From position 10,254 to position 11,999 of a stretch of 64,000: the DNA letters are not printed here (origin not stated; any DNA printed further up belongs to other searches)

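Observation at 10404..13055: GC-rich radical SAM/SPASM enzyme with a C-terminal PqqD-like recognition domain, next to an orphan ORF and a TipAS-type MerR regulator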

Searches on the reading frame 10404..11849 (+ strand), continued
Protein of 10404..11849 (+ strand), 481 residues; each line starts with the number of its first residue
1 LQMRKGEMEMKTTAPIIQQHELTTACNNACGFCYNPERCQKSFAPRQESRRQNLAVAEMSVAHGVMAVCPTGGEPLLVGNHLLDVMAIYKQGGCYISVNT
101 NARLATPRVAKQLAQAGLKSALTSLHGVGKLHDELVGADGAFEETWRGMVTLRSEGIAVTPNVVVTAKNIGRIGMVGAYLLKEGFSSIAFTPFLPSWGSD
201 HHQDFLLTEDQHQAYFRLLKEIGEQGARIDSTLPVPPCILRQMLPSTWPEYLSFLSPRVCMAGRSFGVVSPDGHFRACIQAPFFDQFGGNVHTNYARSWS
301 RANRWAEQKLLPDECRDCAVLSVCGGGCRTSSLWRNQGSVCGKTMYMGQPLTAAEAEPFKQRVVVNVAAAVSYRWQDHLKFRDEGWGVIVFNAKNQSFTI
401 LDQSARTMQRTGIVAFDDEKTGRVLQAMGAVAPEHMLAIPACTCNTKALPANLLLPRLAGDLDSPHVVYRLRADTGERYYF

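Call 29: fold_search(model_id=the predicted structure, library=pdb)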
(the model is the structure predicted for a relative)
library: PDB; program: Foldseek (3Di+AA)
matches with E <= 10: 1798; with E <= 0.001: 211
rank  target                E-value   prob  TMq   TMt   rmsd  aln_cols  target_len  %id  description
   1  4k37_A                1.2e-14  1.00  0.53  0.67   5.7       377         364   18  Native anSMEcpe with bound AdoMet (released 2013-05-08)
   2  4k36_A                3.4e-14  1.00  0.55  0.67   5.6       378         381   17  His6 tagged anSMEcpe with bound AdoMet (released 2013-05-08)
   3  6efn                  4.1e-14  1.00  0.50  0.61   3.0       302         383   20  Structure of a RiPP maturase, SkfB (released 2018-10-24)
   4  4k37_B                4.3e-14  1.00  0.54  0.68   5.6       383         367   17  Native anSMEcpe with bound AdoMet (released 2013-05-08)
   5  4k38_A                5.2e-14  1.00  0.53  0.66   5.9       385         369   18  Native anSMEcpe with bound AdoMet and Kp18Cys peptide (released 2013-05-08)
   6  5v1s_A                6.5e-14  1.00  0.53  0.58   6.0       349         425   16  Crystal structure of Streptococcus suis SuiB bound to S-adenosylmethionine (released 2017-08-30)
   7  4k39_A                1.1e-13  1.00  0.53  0.68   5.6       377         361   18  Native anSMEcpe with bound AdoMet and Cp18Cys peptide (released 2013-05-08)
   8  5v1t_A                3.9e-13  1.00  0.54  0.58   5.9       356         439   16  Crystal structure of Streptococcus suis SuiB bound to precursor peptide SuiA (released 2017-08-30)
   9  4k38_B                4.4e-13  1.00  0.52  0.66   6.3       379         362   17  Native anSMEcpe with bound AdoMet and Kp18Cys peptide (released 2013-05-08)
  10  5v1q_B                6.2e-13  1.00  0.50  0.54   6.7       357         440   14  Crystal structure of Streptococcus suis SuiB (released 2017-08-30)
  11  5v1q_A                6.6e-13  1.00  0.54  0.59   5.5       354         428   16  Crystal structure of Streptococcus suis SuiB (released 2017-08-30)
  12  4k39_B                1.4e-12  1.00  0.52  0.67   6.1       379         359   17  Native anSMEcpe with bound AdoMet and Cp18Cys peptide (released 2013-05-08)
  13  4k36_B                2.4e-12  1.00  0.54  0.68   5.8       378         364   18  His6 tagged anSMEcpe with bound AdoMet (released 2013-05-08)
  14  6c8v                  8.0e-12  1.00  0.50  0.72   5.7       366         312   17  X-ray structure of PqqE from Methylobacterium extorquens (released 2018-02-14)
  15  9dfu                  2.3e-11  1.00  0.43  0.70   3.4       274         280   16  X-ray crystal structure of the second Viperin-like enzyme from T. virens variant F40H with bound CTP and SAM (released 2025-02-19)
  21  7vob                  7.2e-11  1.00  0.42  0.58   5.7       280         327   20  The crystal structure of a Radical SAM Enzyme BlsE involved in the Biosynthesis of Blasticidin S (released 2022-05-04)
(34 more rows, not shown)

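Call 33: find_related_loci(query=A1, collection=genome_contigs, flank=8000)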
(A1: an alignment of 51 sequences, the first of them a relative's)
Query A1 (472 aa) in genome_contigs; peptide patterns used: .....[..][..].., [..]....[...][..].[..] (x = any residue, [..] = any of these).
62 stretches matched a pattern; 13 encode a relative of the query (tblastn E <= 1e-3); 13 distinct loci.
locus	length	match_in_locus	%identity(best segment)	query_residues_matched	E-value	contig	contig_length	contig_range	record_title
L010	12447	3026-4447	55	1-472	0e+0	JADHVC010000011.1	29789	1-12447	MAG: Patescibacteria group bacterium isolate BS150m-G62 BS-150m-C1261, whole genome shotgun sequence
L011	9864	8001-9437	54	1-472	5e-175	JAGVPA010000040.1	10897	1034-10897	MAG: bacterium isolate DeMMO3_36 c_000000081827, whole genome shotgun sequence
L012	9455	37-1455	55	3-472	4e-174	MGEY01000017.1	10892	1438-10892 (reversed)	MAG: Candidatus Uhrbacteria bacterium RIFOXYA2_FULL_40_9 rifoxya2_full_scaffold_2136, whole genome shotgun sequence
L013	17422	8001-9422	56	3-472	1e-173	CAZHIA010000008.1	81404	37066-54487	MAG TPA_asm: uncultured Candidatus Saccharibacteria bacterium isolate SRP257259_co1_13 genome assembly, contig: NODE_265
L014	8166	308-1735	52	1-471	5e-168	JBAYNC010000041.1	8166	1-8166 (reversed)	MAG: Patescibacteria group bacterium isolate SO_2016_LW1_55 scaffold12102_LW64-88_2016, whole genome shotgun sequence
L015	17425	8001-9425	52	3-472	5e-168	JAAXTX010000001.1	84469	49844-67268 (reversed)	MAG: Candidatus Moraniibacteriota bacterium isolate W4_Combined_metabat1_121 W4_Combined_metabat1_121_NODE_50, whole gen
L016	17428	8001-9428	53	1-472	4e-167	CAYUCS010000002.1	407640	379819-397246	MAG TPA_asm: uncultured Gammaproteobacteria bacterium isolate binchicken_co269_189 genome assembly, contig: NODE_13_leng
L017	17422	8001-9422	51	1-472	2e-167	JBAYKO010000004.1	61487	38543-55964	MAG: Candidatus Paceibacterota bacterium isolate SO_2016_GW1_81 scaffold01002_OW334_2016, whole genome shotgun sequence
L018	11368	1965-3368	51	2-472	7e-164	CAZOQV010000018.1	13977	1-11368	MAG TPA_asm: uncultured Gammaproteobacteria bacterium isolate SRP192927_co2_309 genome assembly, contig: NODE_7617_lengt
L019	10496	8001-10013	40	1-472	6e-108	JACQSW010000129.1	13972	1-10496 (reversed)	MAG: Candidatus Woesearchaeota archaeon isolate NC_groundwater_1395_Ag_S-0.2um_39_41 S_p2_S4_coassembly_k141_3458862, wh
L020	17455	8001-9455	40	1-472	1e-106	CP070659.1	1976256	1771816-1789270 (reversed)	MAG: Candidatus Bathyarchaeota archaeon isolate bin796 chromosome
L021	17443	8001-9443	42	1-472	2e-106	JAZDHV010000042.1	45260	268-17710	MAG: Candidatus Woesearchaeota archaeon isolate MEGAHIT-group-0.358 k141_16719276, whole genome shotgun sequence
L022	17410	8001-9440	42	1-472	3e-110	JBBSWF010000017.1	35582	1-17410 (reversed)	MAG: Nanoarchaeota archaeon isolate H52-bin087_1 H52_bin087_1_000000000017, whole genome shotgun sequence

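Call 43: search_protein_families(library=pfam, proteins=[P0069, P0071, P0074, P0077, P0099, P0120, P0082], max_evalue=0.01)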
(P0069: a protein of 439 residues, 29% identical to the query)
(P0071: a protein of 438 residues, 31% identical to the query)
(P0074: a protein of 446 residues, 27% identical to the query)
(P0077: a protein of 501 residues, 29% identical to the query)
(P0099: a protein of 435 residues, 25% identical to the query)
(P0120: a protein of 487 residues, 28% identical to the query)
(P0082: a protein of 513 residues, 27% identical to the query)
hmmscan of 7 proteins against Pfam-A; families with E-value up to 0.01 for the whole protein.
P0069 (439 aa): 3 families
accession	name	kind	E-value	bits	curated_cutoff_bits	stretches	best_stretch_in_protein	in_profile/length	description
PF04055.27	Radical_SAM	-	1.8e-15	57.9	29.5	1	14-168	2-158/166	Radical SAM superfamily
PF13353.11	Fer4_12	-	1.1e-05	26.1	22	1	17-89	13-82/137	4Fe-4S single cluster domain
PF13186.11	SPASM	-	0.00033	21.3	21.5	1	252-307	1-66/67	Iron-sulfur cluster-binding domain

P0071 (438 aa): 3 families
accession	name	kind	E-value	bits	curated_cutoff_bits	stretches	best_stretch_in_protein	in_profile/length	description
PF04055.27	Radical_SAM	-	2.1e-19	70.7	29.5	1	13-173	1-165/166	Radical SAM superfamily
PF13353.11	Fer4_12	-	3.1e-08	34.4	22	1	16-76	12-71/137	4Fe-4S single cluster domain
PF13186.11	SPASM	-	1.2e-05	26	21.5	1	249-306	1-67/67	Iron-sulfur cluster-binding domain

P0074 (446 aa): 3 families
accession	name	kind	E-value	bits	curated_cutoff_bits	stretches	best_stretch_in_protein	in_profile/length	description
PF04055.27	Radical_SAM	-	9.5e-20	71.9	29.5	1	14-177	1-166/166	Radical SAM superfamily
PF13353.11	Fer4_12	-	4.7e-08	33.9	22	1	18-87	13-79/137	4Fe-4S single cluster domain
PF13186.11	SPASM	-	1.9e-05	25.3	21.5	1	252-308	1-66/67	Iron-sulfur cluster-binding domain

P0077 (501 aa): 4 families
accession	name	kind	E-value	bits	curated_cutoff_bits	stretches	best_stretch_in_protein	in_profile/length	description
PF04055.27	Radical_SAM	-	5.3e-27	95.5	29.5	1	151-307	3-166/166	Radical SAM superfamily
PF13186.11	SPASM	-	2.3e-11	44.2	21.5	1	379-444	1-67/67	Iron-sulfur cluster-binding domain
PF13353.11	Fer4_12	-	0.00055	20.7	22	1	154-213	14-76/137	4Fe-4S single cluster domain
PF05402.18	PqqD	-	0.0087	16.8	23.4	0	58-107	8-56/67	Coenzyme PQQ synthesis protein D (PqqD)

P0099 (435 aa): 5 families
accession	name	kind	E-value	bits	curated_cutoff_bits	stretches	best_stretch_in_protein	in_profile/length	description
PF04055.27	Radical_SAM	-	3.2e-28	99.4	29.5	1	124-279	3-166/166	Radical SAM superfamily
PF13186.11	SPASM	-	2.5e-11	44.1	21.5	1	351-410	1-67/67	Iron-sulfur cluster-binding domain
PF05402.18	PqqD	-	1.9e-06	28.5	23.4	1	33-83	5-57/67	Coenzyme PQQ synthesis protein D (PqqD)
PF13353.11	Fer4_12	-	0.00046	20.9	22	1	127-203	14-95/137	4Fe-4S single cluster domain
PF24650.2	TT1_Tal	-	0.0064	16.5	27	0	23-89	6-72/90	Tal, N-terminal tail tube TT1 domain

P0120 (487 aa): 5 families
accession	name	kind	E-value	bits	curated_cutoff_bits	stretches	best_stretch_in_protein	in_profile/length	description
PF04055.27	Radical_SAM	-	4.9e-26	92.3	29.5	1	118-262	3-151/166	Radical SAM superfamily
PF13186.11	SPASM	-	1.3e-09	38.6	21.5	1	350-409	1-67/67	Iron-sulfur cluster-binding domain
PF05402.18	PqqD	-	8.9e-07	29.6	23.4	1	32-86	7-62/67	Coenzyme PQQ synthesis protein D (PqqD)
PF13353.11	Fer4_12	-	9.1e-05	23.2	22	1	121-188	14-81/137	4Fe-4S single cluster domain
PF19238.5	Radical_SAM_2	-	0.0014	18.8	26.7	0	209-268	72-130/151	Radical SAM-like domain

P0082 (513 aa): 3 families
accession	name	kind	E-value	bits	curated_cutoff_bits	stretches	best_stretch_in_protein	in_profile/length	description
PF04055.27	Radical_SAM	-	1.2e-27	97.6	29.5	1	155-310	3-165/166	Radical SAM superfamily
PF13186.11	SPASM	-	1.9e-11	44.5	21.5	1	383-448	1-67/67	Iron-sulfur cluster-binding domain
PF13353.11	Fer4_12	-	0.00052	20.8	22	1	158-220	14-76/137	4Fe-4S single cluster domain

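Call 44: find_encoding_contigs(protein=P0071, flank=5000, max_places=3)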
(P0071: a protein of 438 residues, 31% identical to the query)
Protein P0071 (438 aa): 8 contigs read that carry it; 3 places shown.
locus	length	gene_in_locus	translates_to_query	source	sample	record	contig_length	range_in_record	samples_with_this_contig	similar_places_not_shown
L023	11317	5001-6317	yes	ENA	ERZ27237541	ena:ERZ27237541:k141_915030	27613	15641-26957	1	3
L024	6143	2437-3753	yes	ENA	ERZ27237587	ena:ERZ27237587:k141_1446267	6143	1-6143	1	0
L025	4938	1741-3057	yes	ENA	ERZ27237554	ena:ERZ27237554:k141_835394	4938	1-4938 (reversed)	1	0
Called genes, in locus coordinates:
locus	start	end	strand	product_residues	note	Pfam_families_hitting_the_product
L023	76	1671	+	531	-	PF16927:HisKA_7TM (weak), PF02518:HATPase_c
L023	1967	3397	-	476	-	PF00224:PK, PF02887:PK_C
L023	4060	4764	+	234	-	PF00459:Inositol_P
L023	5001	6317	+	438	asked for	PF04055:Radical_SAM, PF13353:Fer4_12, PF13186:SPASM (weak)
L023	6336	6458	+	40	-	-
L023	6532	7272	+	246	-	-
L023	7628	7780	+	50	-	-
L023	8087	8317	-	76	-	-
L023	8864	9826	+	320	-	PF03462:PCRF, PF00472:RF-1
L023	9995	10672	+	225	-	PF02463:SMC_N (faint), PF00005:ABC_tran, PF13175:AAA_15 (faint), PF13304:AAA_21 (faint)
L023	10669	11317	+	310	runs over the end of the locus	PF18075:FtsX_ECD, PF02687:FtsX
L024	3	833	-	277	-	?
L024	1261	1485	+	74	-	-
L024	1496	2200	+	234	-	PF00459:Inositol_P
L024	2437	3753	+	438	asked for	PF04055:Radical_SAM, PF13353:Fer4_12, PF13186:SPASM (weak)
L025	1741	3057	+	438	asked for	PF04055:Radical_SAM, PF13353:Fer4_12, PF13186:SPASM (weak)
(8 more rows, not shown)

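Call 51: search_protein_families(library=ncbifam, proteins=[P0071, P0068, L023:6532-7272:+], max_evalue=0.01)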
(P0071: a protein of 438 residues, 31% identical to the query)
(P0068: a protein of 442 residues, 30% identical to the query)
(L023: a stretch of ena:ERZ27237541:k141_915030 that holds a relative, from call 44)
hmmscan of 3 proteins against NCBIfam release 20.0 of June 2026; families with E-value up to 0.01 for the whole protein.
P0071 (438 aa): 76 families (the best 25 are shown)
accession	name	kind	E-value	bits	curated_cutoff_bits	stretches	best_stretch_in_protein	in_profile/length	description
TIGR04545.1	rSAM_ahbD_hemeb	equivalog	4.7e-35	121.6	500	1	14-332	5-334/339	heme b synthase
TIGR04055.1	rSAM_NirJ2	equivalog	3.8e-31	108.8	500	1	15-323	6-311/326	putative heme d1 biosynthesis radical SAM protein NirJ2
TIGR04303.1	GeoRSP_rSAM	equivalog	1.8e-27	96.8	400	1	7-332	3-323/325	GeoRSP system radical SAM/SPASM protein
TIGR04133.1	rSAM_w_lipo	hypoth_equivalog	2.5e-24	85.9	425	1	14-313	29-329/350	TIGR04133 family radical SAM/SPASM protein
TIGR03962.1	mycofact_rSAM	equivalog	3.6e-23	82.3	265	1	3-317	6-315/339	mycofactocin radical SAM maturase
TIGR04251.1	SCM_rSAM_ScmF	equivalog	2.2e-22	79.9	400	1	15-322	10-328/353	SynChlorMet cassette radical SAM/SPASM protein ScmF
TIGR04546.1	rSAM_ahbC_deAc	equivalog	7.5e-22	77.6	650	1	14-180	44-206/390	12,18-didecarboxysiroheme deacetylase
NF050035.1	rSAM_WgK_link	exception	2.1e-21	76.3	650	2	6-222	6-218/367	radical SAM/SPASM peptide maturase WgkB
TIGR04347.1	pseudo_SAM_Halo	equivalog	6.8e-21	75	525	1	14-205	43-230/390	TIGR04347 family pseudo-SAM/SPASM protein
TIGR04054.1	rSAM_NirJ1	equivalog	6e-20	71.2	650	1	6-169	34-192/387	putative heme d1 biosynthesis radical SAM protein NirJ1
TIGR04083.1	rSAM_pep_methan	hypoth_equivalog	8.3e-20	71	300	1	15-333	6-329/376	TIGR04083 family peptide-modifying radical SAM enzyme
TIGR04051.1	rSAM_NirJ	equivalog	3.4e-19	69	515.45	1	16-185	9-174/354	heme d1 biosynthesis radical SAM protein NirJ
TIGR02668.1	moaA_archaeal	equivalog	1.1e-18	67.3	325.25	1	11-267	12-265/303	GTP 3',8-cyclase MoaA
TIGR04103.1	rSAM_nif11_3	equivalog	1.6e-18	66.5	725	1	13-334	9-343/412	nif11-class peptide radical SAM maturase 3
TIGR03913.1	rad_SAM_trio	equivalog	2.1e-18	66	591.75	1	8-334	18-353/477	GDL motif peptide-associated radical SAM/SPASM maturase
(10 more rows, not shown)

P0068 (442 aa): 75 families (the best 25 are shown)
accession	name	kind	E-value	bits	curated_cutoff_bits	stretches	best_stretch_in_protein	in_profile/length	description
TIGR04055.1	rSAM_NirJ2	equivalog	1.1e-30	107.3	500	1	13-329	5-313/326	putative heme d1 biosynthesis radical SAM protein NirJ2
TIGR04545.1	rSAM_ahbD_hemeb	equivalog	3.1e-29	102.5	500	1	11-338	3-335/339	heme b synthase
TIGR04303.1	GeoRSP_rSAM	equivalog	3.6e-26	92.5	400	1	4-337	1-323/325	GeoRSP system radical SAM/SPASM protein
TIGR04053.2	TIGR04053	equivalog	4.3e-23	82.2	395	1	5-226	5-221/366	TIGR04053 family radical SAM/SPASM domain-containing protein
NF050035.1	rSAM_WgK_link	exception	1.6e-21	76.7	650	2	5-210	6-203/367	radical SAM/SPASM peptide maturase WgkB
TIGR03962.1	mycofact_rSAM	equivalog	5.9e-21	75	265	1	4-336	8-329/339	mycofactocin radical SAM maturase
TIGR04133.1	rSAM_w_lipo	hypoth_equivalog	8.8e-21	74.2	425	1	12-320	28-331/350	TIGR04133 family radical SAM/SPASM protein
TIGR04051.1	rSAM_NirJ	equivalog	2e-20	73.1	515.45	1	12-180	6-166/354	heme d1 biosynthesis radical SAM protein NirJ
TIGR04250.1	SCM_rSAM_ScmE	equivalog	3.4e-20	72.3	400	1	6-189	1-178/358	SynChlorMet cassette radical SAM/SPASM protein ScmE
TIGR02668.1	moaA_archaeal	equivalog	1.4e-19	70.2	325.25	1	9-179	11-175/303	GTP 3',8-cyclase MoaA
TIGR02109.1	PQQ_syn_pqqE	equivalog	4.7e-19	68.6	381.35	1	5-184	4-176/358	pyrroloquinoline quinone biosynthesis protein PqqE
TIGR04340.1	rSAM_ACGX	hypoth_equivalog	1.1e-18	67.5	400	1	8-215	3-204/341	radical SAM/SPASM domain protein, ACGX system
NF038283.1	viperin_w_prok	equivalog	1.6e-18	66.9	180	1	8-168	2-168/281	viperin family antiviral radical SAM protein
TIGR04317.1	W_rSAM_matur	equivalog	3.2e-18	66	380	1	10-275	6-258/349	tungsten cofactor oxidoreductase radical SAM maturase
TIGR04163.1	rSAM_cobopep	equivalog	5.3e-18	65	375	2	7-180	63-238/428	peptide-modifying radical SAM enzyme CbpB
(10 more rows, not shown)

L023:6532-7272:+ (246 aa): 0 families

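Call 63: find_encoding_contigs(protein=P0069, flank=3000, max_places=2)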
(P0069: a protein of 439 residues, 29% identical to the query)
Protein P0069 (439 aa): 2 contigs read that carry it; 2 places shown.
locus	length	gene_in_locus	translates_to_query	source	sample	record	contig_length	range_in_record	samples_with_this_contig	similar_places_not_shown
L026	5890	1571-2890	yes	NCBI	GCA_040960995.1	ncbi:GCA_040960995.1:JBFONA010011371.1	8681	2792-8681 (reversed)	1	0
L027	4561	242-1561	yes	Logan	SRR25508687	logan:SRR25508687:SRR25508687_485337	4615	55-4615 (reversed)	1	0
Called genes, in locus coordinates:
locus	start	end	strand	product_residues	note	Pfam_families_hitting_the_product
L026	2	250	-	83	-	?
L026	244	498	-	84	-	-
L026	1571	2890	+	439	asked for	PF04055:Radical_SAM, PF13353:Fer4_12 (faint)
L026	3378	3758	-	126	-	-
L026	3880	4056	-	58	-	-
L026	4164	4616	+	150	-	PF03703:bPH_2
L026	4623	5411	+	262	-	-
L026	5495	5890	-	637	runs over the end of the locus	PF00221:Lyase_aromatic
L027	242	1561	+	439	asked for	PF04055:Radical_SAM, PF13353:Fer4_12 (faint)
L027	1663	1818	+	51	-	-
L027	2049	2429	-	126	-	-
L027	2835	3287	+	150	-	PF03703:bPH_2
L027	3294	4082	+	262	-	-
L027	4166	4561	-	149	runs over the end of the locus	?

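Call 64: find_encoding_contigs(protein=P0068, flank=3000, max_places=2)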
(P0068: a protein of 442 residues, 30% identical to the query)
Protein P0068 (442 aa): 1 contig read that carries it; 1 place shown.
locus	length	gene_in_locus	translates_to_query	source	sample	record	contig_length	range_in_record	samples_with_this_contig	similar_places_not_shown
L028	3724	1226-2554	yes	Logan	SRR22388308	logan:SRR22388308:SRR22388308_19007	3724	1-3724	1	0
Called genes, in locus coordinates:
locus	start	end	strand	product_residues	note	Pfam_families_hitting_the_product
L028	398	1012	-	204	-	PF13529:Peptidase_C39_2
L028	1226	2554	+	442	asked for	PF04055:Radical_SAM, PF13353:Fer4_12 (weak)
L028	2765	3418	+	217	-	-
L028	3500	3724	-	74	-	?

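Call 77: search_protein_families(library=padloc, proteins=[window:10431-11849:+, L005:7472-8407:+], max_evalue=0.01)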
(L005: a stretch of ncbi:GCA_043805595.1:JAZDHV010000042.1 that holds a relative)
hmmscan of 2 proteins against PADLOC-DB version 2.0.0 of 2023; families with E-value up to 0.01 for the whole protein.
window:10431-11849:+ (472 aa): 2 families
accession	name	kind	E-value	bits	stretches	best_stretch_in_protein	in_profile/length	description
PDLC02903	pVip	-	3.6e-11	41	1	13-107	6-92/257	Viperins not associated with kinases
PDLC02904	pVip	-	7.7e-08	30.2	1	8-103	4-95/262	Viperins associated with kinases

L005:7472-8407:+ (311 aa): 3 families
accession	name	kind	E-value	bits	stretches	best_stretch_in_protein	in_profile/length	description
PDLC02903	pVip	-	2.5e-17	61.2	1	12-137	2-120/257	Viperins not associated with kinases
PDLC02904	pVip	-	8.7e-14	49.7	1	11-102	4-97/262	Viperins associated with kinases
PDLC02905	pVip-kinase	-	9.5e-05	19.8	1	9-92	181-271/474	Viperin-kinase fusion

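Call 78: search_protein_families(library=phrogs, proteins=[window:10431-11849:+], max_evalue=0.01)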
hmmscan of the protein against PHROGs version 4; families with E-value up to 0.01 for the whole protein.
window:10431-11849:+ (472 aa): 5 families
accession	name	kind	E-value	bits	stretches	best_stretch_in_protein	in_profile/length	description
phrog_1802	-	other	1.2e-14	55.1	1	10-337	47-393/556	radical SAM domain-containing protein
phrog_15140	-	other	4.3e-11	43.3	1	14-173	94-254/366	radical SAM domain-containing protein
phrog_2076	-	moron, auxiliary metabolic gene and host takeover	1.3e-07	32.3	1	15-98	39-127/247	QueE-like radical SAM domain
phrog_13987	-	other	0.0025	18.2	1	10-95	18-103/274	radical SAM domain-containing protein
phrog_27668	-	unknown function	0.0084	16.4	0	11-73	10-69/335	-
